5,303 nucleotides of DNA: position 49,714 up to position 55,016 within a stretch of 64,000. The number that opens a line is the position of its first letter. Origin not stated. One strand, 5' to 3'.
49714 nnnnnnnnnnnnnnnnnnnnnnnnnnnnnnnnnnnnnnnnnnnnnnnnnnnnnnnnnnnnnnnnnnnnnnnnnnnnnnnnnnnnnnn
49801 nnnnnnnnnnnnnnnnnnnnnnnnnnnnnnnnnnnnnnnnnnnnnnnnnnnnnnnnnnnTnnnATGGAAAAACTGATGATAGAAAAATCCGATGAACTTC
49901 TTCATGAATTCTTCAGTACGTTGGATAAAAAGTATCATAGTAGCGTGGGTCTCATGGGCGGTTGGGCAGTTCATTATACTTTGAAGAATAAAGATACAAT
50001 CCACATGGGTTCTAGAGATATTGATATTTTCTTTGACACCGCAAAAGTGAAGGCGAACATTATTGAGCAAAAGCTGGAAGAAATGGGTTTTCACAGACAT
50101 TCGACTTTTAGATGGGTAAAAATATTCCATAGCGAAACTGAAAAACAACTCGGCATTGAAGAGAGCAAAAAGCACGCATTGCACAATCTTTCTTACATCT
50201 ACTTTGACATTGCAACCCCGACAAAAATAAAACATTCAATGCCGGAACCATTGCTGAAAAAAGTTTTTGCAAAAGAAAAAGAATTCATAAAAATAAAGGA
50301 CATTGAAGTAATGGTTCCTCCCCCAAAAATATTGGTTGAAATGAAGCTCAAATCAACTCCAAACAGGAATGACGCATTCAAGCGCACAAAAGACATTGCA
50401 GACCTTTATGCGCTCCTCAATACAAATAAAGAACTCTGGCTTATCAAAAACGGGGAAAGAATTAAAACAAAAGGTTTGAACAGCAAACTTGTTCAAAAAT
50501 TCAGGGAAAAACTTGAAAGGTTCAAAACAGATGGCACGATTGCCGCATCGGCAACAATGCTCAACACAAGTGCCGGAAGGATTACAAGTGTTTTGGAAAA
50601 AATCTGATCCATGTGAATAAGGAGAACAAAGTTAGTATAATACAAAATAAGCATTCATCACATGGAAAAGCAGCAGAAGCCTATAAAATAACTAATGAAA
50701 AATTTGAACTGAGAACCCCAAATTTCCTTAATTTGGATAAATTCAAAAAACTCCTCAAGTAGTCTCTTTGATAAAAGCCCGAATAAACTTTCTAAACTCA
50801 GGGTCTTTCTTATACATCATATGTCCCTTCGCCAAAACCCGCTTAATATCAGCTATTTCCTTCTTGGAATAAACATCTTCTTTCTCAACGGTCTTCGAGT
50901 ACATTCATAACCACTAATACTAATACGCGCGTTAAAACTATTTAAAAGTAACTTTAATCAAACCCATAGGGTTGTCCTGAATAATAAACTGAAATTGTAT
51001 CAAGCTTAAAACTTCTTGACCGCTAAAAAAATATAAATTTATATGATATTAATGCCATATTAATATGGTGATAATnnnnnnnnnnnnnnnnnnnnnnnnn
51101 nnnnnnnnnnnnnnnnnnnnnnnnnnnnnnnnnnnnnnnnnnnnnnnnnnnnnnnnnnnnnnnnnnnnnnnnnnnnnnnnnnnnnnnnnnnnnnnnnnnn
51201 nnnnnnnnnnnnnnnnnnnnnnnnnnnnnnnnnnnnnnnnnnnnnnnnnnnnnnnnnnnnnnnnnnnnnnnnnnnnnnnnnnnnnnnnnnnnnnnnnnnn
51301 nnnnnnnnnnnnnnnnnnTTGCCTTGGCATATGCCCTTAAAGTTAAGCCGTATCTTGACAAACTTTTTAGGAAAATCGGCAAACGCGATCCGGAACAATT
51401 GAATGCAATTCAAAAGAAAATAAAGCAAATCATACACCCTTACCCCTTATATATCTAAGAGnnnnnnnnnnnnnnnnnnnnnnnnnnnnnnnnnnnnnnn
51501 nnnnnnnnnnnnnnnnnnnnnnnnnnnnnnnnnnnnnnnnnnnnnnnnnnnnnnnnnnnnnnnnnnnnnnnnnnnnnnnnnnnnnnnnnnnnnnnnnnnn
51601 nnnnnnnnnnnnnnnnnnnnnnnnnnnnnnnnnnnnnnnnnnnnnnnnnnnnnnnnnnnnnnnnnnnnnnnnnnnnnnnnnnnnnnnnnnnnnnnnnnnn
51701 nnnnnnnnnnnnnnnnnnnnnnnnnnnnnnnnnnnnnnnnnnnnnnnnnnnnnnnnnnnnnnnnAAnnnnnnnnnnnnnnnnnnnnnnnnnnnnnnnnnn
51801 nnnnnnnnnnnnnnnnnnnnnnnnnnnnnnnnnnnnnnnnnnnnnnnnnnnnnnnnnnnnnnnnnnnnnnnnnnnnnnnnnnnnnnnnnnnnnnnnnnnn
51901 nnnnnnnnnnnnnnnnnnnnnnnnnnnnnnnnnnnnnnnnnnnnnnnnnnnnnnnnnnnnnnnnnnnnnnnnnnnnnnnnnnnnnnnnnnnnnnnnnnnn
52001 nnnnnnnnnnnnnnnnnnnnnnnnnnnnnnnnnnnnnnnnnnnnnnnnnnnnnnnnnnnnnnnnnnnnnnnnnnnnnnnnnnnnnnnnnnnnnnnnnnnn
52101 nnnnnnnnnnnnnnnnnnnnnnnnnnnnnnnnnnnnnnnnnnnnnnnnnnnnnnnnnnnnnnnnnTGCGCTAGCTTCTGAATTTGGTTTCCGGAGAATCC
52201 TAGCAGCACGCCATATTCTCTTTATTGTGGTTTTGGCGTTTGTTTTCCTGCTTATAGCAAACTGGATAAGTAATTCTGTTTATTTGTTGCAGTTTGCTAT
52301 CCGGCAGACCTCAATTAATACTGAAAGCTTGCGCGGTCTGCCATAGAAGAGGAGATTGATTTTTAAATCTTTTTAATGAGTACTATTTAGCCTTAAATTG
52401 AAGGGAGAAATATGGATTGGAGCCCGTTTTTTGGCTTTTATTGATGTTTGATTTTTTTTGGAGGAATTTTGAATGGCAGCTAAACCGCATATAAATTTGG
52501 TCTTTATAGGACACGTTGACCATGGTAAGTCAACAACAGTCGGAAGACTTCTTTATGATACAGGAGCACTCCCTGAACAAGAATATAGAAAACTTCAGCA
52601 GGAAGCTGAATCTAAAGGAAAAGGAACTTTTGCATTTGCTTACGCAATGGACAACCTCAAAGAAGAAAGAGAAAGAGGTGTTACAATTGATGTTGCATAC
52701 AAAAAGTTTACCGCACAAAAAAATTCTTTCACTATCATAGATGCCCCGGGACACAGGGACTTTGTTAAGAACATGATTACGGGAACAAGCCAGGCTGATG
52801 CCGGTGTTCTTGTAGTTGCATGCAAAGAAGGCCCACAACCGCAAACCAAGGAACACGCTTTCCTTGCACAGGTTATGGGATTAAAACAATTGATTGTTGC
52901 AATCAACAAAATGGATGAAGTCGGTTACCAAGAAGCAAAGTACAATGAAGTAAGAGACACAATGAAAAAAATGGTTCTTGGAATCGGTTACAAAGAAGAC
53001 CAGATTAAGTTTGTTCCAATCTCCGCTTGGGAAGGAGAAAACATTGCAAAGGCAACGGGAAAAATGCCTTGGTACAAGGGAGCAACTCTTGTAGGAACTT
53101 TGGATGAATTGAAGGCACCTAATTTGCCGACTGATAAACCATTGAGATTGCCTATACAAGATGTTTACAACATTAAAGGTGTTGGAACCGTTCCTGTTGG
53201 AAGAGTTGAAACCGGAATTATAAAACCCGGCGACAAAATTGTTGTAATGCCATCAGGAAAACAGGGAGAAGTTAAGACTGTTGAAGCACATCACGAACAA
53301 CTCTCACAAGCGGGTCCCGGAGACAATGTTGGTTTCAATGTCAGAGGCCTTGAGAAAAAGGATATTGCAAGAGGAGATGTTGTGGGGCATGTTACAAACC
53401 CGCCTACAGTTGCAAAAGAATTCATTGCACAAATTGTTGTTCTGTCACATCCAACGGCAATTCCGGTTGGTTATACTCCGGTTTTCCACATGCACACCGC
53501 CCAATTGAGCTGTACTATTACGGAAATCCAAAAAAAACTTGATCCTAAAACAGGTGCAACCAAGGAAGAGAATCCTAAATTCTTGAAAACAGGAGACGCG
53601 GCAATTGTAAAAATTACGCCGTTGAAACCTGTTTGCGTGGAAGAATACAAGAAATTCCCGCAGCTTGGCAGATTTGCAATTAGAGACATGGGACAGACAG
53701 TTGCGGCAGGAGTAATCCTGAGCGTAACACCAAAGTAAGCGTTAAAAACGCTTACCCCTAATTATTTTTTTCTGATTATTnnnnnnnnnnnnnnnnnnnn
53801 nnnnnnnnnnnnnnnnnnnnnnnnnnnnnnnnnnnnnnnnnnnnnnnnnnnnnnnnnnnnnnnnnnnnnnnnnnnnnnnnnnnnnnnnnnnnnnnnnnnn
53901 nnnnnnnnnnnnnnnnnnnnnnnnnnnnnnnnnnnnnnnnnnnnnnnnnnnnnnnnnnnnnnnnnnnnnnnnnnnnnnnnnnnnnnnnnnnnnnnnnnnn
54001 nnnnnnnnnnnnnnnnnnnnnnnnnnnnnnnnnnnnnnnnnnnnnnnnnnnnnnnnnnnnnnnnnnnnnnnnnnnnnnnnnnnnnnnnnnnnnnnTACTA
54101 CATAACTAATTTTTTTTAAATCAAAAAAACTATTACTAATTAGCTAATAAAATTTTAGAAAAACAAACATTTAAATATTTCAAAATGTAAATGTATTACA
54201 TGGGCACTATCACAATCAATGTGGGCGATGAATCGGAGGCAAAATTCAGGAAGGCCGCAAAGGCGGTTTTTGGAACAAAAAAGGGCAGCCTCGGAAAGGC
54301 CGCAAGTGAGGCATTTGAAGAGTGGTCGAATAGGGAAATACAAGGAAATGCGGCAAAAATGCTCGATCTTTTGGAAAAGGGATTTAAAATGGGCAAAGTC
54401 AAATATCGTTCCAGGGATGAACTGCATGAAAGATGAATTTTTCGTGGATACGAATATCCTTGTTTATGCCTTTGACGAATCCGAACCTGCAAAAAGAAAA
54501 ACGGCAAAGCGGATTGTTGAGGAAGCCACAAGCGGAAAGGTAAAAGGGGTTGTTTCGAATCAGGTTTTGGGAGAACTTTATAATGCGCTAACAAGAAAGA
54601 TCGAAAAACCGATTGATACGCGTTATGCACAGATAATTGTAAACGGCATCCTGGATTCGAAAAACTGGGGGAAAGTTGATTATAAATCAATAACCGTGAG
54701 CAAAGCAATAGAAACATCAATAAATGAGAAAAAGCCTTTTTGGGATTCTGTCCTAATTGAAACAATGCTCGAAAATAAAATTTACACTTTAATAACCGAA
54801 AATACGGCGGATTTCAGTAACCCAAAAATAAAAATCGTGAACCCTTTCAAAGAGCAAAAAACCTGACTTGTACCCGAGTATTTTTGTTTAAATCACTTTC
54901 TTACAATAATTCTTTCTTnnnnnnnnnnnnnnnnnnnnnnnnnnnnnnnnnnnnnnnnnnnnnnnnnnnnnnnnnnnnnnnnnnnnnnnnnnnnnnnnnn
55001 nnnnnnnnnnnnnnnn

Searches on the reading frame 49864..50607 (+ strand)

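Call 51: search_protein_families(library=pfam, proteins=[window:49864-50607:+], max_evalue=0.01)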
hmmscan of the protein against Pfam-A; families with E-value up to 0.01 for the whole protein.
window:49864-50607:+ (247 aa): 1 family
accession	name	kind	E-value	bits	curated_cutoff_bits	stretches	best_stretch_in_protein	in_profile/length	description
PF10706.15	Aminoglyc_resit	-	0.0035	17.9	21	1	17-93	6-76/149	Aminoglycoside-2''-adenylyltransferase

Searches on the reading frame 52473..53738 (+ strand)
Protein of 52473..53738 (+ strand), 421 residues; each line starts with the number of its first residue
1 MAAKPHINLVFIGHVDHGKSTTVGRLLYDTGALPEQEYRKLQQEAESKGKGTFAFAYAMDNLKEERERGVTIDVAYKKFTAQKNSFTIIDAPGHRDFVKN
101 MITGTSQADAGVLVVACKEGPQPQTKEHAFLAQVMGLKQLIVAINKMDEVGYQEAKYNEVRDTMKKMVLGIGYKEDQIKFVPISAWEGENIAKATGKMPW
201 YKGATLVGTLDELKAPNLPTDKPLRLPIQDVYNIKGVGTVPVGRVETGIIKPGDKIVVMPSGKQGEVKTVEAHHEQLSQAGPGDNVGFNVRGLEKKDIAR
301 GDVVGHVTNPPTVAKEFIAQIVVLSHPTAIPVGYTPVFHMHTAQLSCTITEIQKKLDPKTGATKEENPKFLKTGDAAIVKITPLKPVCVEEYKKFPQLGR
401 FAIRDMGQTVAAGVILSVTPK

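Call 51: search_protein_families(library=pfam, proteins=[window:52473-53738:+], max_evalue=0.01)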
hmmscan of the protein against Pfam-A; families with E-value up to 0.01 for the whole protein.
window:52473-53738:+ (421 aa): 7 families
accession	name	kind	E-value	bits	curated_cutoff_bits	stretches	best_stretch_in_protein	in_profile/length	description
PF00009.33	GTP_EFTU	-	1.3e-58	198.2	26.5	1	4-192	1-176/188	Elongation factor Tu GTP binding domain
PF22594.2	GTP-eEF1A_C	-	9.6e-40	135.5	27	1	316-415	1-100/101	GTP-eEF1A C-terminal domain-like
PF03143.23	GTP_EFTU_D3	-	3.8e-30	104.7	27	1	311-418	2-105/106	Elongation factor Tu C-terminal domain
PF03144.31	GTP_EFTU_D2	-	1.3e-19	70.8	30.3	1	238-304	1-72/73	Elongation factor Tu domain 2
PF01926.29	MMR_HSR1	-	2.1e-06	28.3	21.9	1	49-146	11-113/113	50S ribosome-binding GTPase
PF14578.12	GTP_EFTU_D4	-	0.0003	21.1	23.8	1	242-303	21-84/86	Elongation factor Tu domain 4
PF22042.2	EF-G_D2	-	0.0089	16.6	27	0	235-287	13-67/84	Elongation factor G domain 2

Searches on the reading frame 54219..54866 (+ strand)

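Call 51: search_protein_families(library=pfam, proteins=[window:54219-54866:+], max_evalue=0.01)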
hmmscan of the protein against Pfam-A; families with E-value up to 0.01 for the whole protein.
window:54219-54866:+ (215 aa): 3 families
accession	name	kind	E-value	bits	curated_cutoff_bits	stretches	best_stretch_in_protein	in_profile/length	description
PF13470.12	PIN_3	-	3.4e-07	31.5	27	1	75-197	3-115/115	PIN domain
PF01850.27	PIN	-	5.1e-07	30.8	23.6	1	75-195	2-111/120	PIN domain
PF16289.11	PIN_12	-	1.7e-05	25.7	32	0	75-130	2-55/172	PIN domain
